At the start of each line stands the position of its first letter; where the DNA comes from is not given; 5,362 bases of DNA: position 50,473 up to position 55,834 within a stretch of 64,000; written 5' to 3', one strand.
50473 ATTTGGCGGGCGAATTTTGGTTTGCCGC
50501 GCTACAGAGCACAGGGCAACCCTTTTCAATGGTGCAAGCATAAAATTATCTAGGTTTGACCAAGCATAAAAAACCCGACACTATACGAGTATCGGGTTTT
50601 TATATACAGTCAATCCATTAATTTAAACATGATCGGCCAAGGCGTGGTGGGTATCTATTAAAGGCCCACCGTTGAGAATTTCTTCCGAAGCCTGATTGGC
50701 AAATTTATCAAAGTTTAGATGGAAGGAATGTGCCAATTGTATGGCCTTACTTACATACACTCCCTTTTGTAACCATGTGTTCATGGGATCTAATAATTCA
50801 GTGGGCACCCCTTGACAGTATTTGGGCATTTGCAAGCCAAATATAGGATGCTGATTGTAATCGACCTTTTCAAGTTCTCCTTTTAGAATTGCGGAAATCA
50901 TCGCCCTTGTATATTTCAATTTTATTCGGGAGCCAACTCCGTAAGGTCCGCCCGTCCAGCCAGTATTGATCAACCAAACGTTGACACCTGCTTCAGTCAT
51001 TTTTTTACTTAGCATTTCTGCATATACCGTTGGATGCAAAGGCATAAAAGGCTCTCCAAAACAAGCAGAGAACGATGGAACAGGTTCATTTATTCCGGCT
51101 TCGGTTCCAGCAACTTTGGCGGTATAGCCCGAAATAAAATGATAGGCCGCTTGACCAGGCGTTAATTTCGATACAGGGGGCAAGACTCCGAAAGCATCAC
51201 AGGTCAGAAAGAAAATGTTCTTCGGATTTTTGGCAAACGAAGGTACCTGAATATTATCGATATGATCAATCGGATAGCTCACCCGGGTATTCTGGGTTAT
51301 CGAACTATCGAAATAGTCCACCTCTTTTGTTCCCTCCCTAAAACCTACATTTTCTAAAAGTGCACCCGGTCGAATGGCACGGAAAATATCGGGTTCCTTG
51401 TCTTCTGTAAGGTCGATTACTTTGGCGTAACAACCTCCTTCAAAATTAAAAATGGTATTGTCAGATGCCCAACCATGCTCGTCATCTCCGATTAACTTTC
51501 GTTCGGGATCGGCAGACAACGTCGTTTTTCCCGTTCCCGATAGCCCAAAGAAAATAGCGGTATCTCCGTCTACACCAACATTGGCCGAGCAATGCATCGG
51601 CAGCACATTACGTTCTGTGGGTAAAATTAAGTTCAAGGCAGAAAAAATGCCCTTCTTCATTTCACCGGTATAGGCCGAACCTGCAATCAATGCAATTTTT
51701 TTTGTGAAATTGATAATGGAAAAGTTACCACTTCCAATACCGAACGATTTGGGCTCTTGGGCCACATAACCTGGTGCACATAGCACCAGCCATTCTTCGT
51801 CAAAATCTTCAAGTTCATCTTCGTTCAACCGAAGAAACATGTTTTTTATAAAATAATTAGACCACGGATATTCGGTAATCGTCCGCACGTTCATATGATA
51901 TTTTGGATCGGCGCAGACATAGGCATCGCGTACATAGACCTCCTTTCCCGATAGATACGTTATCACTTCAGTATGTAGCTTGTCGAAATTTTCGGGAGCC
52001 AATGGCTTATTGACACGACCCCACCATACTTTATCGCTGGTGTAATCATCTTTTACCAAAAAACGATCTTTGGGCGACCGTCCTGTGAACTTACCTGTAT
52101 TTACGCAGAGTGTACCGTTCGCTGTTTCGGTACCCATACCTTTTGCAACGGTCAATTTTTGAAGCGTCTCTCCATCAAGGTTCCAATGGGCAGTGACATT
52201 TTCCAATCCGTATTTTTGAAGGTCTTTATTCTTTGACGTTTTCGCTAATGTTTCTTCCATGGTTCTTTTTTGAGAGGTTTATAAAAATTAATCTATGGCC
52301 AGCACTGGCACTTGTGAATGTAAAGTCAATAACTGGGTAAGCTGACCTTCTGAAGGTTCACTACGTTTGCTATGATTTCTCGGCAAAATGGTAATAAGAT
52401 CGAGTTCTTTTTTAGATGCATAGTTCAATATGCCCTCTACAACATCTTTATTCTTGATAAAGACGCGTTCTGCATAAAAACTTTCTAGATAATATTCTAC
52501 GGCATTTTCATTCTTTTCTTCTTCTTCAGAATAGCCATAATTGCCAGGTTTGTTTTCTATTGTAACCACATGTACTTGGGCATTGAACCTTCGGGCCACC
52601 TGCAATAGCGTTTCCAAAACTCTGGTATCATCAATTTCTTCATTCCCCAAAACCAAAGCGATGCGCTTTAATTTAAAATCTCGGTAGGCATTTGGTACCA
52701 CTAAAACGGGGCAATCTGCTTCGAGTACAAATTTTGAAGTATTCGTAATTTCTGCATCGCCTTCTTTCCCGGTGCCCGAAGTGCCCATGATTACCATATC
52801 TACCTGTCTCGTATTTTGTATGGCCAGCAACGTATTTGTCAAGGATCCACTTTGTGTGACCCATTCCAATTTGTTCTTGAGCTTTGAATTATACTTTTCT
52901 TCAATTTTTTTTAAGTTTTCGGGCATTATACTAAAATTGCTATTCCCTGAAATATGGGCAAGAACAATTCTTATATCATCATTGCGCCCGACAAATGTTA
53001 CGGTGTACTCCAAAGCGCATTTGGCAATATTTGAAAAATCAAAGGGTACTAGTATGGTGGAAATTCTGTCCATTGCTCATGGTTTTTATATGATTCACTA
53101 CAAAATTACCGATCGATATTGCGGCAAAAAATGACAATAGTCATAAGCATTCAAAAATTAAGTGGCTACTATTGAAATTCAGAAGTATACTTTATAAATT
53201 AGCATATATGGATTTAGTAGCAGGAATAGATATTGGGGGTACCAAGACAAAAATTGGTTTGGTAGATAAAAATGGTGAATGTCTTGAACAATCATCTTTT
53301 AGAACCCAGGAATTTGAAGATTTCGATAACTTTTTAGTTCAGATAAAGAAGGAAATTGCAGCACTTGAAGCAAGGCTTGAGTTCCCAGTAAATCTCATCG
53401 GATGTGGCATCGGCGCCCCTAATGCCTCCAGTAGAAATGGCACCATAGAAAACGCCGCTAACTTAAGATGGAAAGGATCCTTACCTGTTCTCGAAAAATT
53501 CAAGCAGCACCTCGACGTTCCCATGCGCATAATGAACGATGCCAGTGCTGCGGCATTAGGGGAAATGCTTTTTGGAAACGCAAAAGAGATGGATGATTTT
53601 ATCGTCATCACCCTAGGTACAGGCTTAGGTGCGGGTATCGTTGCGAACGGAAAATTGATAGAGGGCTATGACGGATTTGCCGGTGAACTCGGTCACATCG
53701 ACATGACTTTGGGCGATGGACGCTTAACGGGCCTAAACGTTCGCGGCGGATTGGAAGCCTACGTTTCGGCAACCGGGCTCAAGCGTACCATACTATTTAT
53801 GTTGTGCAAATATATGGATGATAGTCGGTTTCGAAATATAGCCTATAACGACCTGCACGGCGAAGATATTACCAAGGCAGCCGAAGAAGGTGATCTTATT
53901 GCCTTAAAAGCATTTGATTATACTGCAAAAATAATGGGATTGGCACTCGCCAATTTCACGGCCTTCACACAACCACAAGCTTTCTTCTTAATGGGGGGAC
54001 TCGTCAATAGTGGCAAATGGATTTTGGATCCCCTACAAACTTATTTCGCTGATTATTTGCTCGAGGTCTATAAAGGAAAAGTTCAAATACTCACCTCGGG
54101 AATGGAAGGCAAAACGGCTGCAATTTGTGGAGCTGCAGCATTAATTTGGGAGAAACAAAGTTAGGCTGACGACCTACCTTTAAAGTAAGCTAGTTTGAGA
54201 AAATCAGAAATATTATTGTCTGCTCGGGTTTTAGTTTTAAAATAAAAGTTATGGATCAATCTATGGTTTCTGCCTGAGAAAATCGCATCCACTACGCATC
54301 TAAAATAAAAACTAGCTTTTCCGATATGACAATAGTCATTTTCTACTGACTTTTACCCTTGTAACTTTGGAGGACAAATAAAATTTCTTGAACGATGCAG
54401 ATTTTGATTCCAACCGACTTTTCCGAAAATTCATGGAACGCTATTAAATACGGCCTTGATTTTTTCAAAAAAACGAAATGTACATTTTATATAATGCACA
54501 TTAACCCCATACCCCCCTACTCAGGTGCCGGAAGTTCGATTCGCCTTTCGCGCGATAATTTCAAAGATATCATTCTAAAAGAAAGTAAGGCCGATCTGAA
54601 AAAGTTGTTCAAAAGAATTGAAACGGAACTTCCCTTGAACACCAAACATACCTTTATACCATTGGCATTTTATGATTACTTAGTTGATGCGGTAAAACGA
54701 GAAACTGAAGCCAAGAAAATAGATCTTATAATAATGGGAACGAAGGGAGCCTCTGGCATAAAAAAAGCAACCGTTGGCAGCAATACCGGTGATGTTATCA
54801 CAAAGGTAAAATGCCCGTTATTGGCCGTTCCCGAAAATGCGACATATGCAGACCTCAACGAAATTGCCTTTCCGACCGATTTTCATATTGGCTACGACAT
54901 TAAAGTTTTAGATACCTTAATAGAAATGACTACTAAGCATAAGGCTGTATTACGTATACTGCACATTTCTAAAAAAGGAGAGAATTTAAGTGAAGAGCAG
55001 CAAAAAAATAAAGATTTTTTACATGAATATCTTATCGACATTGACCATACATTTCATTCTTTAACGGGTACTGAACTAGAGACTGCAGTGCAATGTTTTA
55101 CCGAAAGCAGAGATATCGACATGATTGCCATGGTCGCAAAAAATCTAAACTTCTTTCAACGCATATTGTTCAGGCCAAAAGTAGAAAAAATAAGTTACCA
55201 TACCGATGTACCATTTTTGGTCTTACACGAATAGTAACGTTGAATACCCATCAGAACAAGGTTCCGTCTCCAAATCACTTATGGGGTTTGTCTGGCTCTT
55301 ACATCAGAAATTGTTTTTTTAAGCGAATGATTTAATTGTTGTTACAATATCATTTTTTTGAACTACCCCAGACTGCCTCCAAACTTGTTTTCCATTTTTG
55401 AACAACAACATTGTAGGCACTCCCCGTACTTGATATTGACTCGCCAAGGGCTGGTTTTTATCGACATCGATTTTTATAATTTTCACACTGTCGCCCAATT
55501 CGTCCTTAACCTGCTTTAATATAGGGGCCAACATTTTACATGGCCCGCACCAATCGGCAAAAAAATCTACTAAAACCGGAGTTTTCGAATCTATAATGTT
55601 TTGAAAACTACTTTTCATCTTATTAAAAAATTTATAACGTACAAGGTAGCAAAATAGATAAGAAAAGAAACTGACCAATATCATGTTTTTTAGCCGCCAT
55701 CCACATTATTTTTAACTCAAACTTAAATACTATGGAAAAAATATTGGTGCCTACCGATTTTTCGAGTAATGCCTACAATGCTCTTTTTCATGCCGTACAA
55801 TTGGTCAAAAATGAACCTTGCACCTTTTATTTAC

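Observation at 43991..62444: Phased TGAY-N4-RTCA palindromes define a Crp/Fnr-type regulon across the stress island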

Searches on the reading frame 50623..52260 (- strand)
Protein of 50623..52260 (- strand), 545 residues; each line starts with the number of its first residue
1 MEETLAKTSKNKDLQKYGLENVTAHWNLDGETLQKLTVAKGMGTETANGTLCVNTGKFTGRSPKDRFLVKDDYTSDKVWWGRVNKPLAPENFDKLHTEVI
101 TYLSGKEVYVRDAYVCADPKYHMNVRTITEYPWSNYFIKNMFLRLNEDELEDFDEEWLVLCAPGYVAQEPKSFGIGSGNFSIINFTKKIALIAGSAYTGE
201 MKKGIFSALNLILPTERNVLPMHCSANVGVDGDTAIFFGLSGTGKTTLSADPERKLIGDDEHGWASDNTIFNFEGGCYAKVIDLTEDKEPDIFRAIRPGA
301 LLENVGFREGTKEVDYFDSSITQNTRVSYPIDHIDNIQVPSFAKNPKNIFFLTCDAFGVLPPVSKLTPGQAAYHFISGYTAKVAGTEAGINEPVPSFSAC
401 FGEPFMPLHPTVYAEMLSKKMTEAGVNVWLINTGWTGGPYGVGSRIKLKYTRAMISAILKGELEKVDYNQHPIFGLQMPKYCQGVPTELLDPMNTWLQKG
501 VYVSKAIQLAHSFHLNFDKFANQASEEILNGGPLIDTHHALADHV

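Call 6: search_protein_families(library=pfam, proteins=[window:50623-52260:-])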
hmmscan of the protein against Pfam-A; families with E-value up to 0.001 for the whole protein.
window:50623-52260:- (545 aa): 1 family
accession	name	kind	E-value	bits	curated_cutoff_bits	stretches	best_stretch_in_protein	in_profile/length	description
PF01293.25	PEPCK_ATP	-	8e-215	714.3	26.5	1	24-488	3-465/465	Phosphoenolpyruvate carboxykinase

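Call 9: find_encoding_contigs(protein=window:50623-52260:-, flank=10000, max_places=6)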
Protein window:50623-52260:- (545 aa): 6 contigs read that carry it; 2 places shown.
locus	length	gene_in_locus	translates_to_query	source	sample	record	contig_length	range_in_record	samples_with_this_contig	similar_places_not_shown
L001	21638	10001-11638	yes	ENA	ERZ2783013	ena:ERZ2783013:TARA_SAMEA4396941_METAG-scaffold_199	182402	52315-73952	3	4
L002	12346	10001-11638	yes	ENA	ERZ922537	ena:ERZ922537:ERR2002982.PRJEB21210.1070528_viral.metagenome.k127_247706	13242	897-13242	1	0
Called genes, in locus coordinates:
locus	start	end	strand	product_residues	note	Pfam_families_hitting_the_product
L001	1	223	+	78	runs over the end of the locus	-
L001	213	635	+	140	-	PF19630:DUF6134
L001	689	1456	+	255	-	PF01734:Patatin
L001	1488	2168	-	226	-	-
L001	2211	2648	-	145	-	-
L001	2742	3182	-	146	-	PF00011:HSP20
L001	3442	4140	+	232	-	PF00072:Response_reg, PF04397:LytTR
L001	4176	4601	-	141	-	-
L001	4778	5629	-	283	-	PF00582:Usp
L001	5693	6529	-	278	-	PF00582:Usp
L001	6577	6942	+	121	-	PF00085:Thioredoxin, PF00578:AhpC-TSA (weak), PF13098:Thioredoxin_2, PF13728:TraF (weak), PF13905:Thioredoxin_8 (weak)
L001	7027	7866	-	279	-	PF00582:Usp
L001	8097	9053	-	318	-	PF00480:ROK, PF02685:Glucokinase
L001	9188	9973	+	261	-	PF00582:Usp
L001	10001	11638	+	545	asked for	PF01293:PEPCK_ATP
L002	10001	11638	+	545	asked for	PF01293:PEPCK_ATP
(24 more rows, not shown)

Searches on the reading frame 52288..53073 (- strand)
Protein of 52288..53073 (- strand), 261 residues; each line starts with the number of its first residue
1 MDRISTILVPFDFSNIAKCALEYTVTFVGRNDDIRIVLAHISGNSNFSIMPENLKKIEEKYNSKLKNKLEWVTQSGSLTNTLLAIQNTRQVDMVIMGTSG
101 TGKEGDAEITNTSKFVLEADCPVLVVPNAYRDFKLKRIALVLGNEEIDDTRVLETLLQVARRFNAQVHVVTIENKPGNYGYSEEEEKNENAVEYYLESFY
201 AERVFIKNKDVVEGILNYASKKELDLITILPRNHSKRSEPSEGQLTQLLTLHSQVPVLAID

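Call 6: search_protein_families(library=pfam, proteins=[window:52288-53073:-])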
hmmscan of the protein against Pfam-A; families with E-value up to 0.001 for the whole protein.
window:52288-53073:- (261 aa): 1 family
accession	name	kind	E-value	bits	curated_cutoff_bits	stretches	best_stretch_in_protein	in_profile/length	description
PF00582.32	Usp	-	5.8e-20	72.7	24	2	6-127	4-141/141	Universal stress protein family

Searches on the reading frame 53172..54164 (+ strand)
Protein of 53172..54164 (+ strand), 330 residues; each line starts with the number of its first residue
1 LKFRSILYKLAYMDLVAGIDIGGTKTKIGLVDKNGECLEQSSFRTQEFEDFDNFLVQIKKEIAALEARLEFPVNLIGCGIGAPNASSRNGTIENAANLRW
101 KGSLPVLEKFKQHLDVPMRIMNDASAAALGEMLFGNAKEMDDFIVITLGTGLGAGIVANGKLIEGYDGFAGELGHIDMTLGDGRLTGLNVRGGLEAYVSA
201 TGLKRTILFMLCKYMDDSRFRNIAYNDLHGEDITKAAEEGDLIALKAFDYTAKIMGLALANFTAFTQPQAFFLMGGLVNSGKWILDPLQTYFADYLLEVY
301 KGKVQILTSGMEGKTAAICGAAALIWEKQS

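Call 6: search_protein_families(library=pfam, proteins=[window:53172-54164:+])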
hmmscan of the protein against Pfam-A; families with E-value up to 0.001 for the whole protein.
window:53172-54164:+ (330 aa): 2 families
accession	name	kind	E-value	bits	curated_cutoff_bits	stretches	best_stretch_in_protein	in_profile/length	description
PF00480.26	ROK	-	2.5e-54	185.2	22.9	1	17-325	2-291/294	ROK family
PF02685.22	Glucokinase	-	1.5e-11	44.3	22.1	1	20-278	4-263/314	Glucokinase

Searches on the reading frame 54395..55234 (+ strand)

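Call 6: search_protein_families(library=pfam, proteins=[window:54395-55234:+])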
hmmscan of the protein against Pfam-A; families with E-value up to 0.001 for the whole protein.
window:54395-55234:+ (279 aa): 1 family
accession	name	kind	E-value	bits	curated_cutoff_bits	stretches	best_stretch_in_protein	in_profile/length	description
PF00582.32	Usp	-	1.1e-24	88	24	1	2-146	4-141/141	Universal stress protein family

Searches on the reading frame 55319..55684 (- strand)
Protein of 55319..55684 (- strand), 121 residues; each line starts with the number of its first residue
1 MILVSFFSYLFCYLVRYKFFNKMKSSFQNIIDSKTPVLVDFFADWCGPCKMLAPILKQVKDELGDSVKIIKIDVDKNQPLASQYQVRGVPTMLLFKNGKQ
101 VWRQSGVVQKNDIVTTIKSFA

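Call 6: search_protein_families(library=pfam, proteins=[window:55319-55684:-])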
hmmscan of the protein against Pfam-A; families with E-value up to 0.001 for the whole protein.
window:55319-55684:- (121 aa): 9 families
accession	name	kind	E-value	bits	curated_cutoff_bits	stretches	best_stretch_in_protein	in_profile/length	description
PF00085.26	Thioredoxin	-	2.9e-32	111.2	23.5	1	22-118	5-102/103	Thioredoxin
PF13098.12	Thioredoxin_2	-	4.1e-10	40.4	27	1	33-113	4-100/104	Thioredoxin-like domain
PF13905.12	Thioredoxin_8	-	2.5e-09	37.8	27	1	35-78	2-47/94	Thioredoxin-like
PF00578.27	AhpC-TSA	-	2.1e-06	28.1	26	1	34-113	25-106/124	AhpC/TSA family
PF13728.12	TraF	-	5.2e-06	26.9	23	1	38-102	133-206/224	F plasmid transfer operon protein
PF13899.12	Thioredoxin_7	-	6.9e-05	23.3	27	1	32-95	15-81/83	Thioredoxin-like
PF05768.20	Glrx-like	-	0.00016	22.4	26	1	45-96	9-57/77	Glutaredoxin-like domain (DUF836)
PF01323.26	DSBA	-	0.00017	21.9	25.6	0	71-102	149-178/191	DSBA-like thioredoxin domain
PF14595.12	Thioredoxin_9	-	0.00056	20.3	25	1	41-98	48-107/129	Thioredoxin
